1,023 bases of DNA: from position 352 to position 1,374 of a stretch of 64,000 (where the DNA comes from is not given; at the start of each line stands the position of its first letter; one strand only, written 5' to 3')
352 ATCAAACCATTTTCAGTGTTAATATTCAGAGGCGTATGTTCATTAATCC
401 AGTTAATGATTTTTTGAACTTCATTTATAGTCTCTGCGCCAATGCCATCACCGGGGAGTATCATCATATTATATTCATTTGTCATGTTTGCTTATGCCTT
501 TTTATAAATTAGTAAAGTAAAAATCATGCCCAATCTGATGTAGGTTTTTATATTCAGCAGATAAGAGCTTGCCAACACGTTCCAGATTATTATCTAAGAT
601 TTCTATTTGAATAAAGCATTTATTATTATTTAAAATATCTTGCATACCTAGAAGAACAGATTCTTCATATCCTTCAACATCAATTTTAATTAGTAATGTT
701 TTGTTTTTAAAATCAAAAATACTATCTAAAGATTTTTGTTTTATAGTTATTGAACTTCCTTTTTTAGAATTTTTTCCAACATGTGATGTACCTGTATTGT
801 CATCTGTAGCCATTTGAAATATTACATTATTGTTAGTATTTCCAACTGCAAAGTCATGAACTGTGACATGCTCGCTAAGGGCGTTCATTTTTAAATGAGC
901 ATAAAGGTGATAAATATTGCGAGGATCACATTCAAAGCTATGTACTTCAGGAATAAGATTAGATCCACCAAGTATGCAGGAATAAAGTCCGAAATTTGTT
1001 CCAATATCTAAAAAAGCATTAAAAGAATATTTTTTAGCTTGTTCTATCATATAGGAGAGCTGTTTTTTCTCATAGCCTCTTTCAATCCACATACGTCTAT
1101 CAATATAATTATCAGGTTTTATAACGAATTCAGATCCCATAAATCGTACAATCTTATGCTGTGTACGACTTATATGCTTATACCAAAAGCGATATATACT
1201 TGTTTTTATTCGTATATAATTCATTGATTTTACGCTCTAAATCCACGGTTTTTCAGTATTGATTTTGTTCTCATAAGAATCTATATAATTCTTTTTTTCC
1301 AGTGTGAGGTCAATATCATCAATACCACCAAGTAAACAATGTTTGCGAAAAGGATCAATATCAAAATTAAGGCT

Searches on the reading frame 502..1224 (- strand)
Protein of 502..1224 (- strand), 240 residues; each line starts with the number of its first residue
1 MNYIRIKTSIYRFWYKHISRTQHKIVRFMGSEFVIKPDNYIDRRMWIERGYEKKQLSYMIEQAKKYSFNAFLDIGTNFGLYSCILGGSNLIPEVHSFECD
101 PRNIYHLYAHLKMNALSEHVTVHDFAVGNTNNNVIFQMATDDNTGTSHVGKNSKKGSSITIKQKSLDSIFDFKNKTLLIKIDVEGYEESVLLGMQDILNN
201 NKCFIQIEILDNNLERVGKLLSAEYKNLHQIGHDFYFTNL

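Call 70: find_encoding_contigs(protein=window:502-1224:-, flank=10000, max_places=2)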
Protein window:502-1224:- (240 aa): 8 contigs read that carry it; 2 places shown.
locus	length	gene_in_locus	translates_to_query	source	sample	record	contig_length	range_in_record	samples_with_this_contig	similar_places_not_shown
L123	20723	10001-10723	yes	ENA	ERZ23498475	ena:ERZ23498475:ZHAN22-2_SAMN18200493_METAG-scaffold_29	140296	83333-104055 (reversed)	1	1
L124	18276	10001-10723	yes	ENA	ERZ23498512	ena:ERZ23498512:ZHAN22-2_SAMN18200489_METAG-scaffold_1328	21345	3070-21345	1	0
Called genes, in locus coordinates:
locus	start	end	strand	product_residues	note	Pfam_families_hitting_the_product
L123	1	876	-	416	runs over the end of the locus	PF00919:UPF0004, PF04055:Radical_SAM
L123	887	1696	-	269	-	PF01678:DAP_epimerase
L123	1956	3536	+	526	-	PF02881:SRP54_N, PF01656:CbiA (faint), PF00448:SRP54, PF02978:SRP_SPB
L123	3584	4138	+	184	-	-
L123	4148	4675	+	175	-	PF01782:RimM, PF05239:PRC, PF24986:PRC_RimM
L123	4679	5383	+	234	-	PF01746:tRNA_m1G_MT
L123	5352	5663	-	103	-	-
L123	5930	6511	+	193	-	PF01245:Ribosomal_L19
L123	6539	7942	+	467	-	PF00330:Aconitase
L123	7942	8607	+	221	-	PF13487:HD_5, PF01966:HD (weak)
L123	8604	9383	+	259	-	PF01755:Glyco_transf_25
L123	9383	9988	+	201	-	PF00694:Aconitase_C, PF27512:LeuD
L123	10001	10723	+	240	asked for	PF05050:Methyltransf_21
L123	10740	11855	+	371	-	PF00180:Iso_dh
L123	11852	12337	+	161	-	PF01957:NfeD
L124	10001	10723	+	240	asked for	PF05050:Methyltransf_21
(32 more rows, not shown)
